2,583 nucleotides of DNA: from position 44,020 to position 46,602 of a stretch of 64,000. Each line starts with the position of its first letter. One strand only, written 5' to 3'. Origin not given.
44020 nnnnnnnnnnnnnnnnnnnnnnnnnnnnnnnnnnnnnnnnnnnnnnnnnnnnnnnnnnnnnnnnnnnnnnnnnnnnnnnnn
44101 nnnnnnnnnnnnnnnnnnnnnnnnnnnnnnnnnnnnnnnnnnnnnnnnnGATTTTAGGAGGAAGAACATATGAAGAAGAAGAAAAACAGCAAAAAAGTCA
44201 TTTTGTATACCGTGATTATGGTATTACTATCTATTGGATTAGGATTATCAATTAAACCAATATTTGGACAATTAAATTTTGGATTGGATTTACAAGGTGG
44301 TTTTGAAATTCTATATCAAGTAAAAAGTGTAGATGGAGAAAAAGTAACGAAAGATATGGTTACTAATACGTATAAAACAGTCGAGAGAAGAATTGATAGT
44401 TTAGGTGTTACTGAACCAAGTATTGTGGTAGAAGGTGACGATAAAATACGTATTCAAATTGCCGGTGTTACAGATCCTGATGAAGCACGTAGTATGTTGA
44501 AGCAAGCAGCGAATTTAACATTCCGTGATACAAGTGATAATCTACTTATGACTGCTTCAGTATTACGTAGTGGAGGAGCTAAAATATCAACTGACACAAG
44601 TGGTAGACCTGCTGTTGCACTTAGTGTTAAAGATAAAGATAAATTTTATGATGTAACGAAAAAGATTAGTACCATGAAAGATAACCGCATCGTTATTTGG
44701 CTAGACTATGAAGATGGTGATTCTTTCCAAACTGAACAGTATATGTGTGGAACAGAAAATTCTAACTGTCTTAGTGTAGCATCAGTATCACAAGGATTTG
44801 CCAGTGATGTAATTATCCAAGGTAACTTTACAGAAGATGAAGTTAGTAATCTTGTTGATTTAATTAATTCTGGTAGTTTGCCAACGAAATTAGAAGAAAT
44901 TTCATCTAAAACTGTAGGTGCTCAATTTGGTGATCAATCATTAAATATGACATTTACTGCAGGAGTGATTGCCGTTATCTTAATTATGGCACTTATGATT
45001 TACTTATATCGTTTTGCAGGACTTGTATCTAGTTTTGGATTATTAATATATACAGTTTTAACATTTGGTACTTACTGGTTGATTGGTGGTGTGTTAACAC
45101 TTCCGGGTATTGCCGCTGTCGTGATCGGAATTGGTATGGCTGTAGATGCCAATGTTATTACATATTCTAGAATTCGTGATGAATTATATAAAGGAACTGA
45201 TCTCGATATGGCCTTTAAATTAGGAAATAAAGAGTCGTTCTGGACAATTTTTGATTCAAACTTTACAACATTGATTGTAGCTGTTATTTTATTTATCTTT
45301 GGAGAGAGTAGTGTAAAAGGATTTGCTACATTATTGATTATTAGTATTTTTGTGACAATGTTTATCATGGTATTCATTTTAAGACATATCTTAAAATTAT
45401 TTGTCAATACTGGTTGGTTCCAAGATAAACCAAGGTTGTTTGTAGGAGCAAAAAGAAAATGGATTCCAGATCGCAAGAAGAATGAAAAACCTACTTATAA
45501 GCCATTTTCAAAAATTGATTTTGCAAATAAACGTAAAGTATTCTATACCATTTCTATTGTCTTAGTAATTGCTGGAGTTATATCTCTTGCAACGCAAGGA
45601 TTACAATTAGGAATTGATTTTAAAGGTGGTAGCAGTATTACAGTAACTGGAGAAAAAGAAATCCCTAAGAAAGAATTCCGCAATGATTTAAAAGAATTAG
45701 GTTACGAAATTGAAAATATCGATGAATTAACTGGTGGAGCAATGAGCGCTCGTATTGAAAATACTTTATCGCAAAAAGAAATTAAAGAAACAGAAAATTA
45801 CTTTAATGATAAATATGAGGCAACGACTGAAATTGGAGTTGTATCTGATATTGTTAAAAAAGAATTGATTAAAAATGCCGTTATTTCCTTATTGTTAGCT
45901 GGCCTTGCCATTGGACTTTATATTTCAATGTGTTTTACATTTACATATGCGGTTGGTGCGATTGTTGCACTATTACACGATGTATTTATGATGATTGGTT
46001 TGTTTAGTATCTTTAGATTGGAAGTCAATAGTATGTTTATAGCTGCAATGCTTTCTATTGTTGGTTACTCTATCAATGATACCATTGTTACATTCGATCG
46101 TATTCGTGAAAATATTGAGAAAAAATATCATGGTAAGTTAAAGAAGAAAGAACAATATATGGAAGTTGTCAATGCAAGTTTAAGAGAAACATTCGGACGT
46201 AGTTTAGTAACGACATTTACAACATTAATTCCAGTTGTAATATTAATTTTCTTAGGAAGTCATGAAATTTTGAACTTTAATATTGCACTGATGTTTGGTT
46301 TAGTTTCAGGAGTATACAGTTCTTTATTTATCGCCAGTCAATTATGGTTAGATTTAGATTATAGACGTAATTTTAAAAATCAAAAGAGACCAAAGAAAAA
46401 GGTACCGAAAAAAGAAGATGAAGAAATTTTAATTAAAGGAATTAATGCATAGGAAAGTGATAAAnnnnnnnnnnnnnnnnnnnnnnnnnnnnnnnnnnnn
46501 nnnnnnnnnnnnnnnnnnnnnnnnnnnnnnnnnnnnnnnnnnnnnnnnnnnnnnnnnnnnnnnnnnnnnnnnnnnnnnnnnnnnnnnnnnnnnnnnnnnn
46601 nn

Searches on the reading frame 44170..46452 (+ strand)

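Call 24: search_protein_families(library=pfam, proteins=[window:44170-46452:+])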
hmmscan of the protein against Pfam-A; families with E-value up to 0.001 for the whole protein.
window:44170-46452:+ (760 aa): 5 families
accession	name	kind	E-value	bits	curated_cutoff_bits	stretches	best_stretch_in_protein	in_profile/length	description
PF02355.23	SecD_SecF_C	-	8.9e-70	234.4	20.5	2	551-730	14-187/189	Protein export membrane protein SecD/SecF, C-terminal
PF21760.3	SecD_1st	-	6.6e-20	70.8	27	1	65-122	2-59/60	Protein translocase subunit SecDF, P1 domain, N-terminal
PF07549.19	Sec_GG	-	1.1e-11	44.3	20.3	1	471-495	1-25/28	SecD/SecF GG Motif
PF22599.2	SecDF_P1_head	-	2.6e-07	30.9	27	1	137-238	29-113/114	SecDF, P1 head subdomain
PF03176.21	MMPL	-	7.3e-05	22.3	20.5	1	264-420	148-311/333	MMPL family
